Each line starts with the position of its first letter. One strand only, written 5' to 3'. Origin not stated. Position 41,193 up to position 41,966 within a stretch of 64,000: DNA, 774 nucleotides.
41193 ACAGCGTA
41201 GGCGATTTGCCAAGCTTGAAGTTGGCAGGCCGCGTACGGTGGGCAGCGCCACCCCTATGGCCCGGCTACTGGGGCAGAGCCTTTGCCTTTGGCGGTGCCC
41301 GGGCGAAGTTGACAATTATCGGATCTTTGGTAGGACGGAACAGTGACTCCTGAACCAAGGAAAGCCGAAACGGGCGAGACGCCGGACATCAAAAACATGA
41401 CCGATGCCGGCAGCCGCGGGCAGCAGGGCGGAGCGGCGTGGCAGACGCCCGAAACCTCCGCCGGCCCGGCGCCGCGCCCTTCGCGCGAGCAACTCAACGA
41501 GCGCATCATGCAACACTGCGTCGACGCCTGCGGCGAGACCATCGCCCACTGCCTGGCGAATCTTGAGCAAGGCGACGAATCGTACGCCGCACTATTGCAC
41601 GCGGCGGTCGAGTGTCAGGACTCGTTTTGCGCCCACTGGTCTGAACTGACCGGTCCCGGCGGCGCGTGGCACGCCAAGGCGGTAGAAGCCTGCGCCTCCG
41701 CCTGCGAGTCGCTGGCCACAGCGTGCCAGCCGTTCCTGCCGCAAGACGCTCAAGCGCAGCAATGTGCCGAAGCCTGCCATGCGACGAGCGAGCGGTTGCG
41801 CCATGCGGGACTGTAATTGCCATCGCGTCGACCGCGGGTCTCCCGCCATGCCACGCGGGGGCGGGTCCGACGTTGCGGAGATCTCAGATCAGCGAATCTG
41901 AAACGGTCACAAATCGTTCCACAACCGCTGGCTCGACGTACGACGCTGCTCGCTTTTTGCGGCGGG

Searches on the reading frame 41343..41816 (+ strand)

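Call 7: search_protein_families(library=ncbifam, proteins=[window:41343-41816:+], max_evalue=0.01)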
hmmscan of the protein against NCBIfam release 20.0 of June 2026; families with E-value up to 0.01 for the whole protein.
window:41343-41816:+ (157 aa): 1 family
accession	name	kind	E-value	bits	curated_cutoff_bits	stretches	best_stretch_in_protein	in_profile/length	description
TIGR04401.1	TAT_Cys_rich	subfamily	9.5e-10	38.9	100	1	43-152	42-148/151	Csp1 family four helix bundle copper storage protein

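Call 8: search_protein_families(library=pfam, proteins=[window:41343-41816:+], max_evalue=0.01)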
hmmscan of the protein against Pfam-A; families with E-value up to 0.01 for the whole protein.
window:41343-41816:+ (157 aa): 0 families
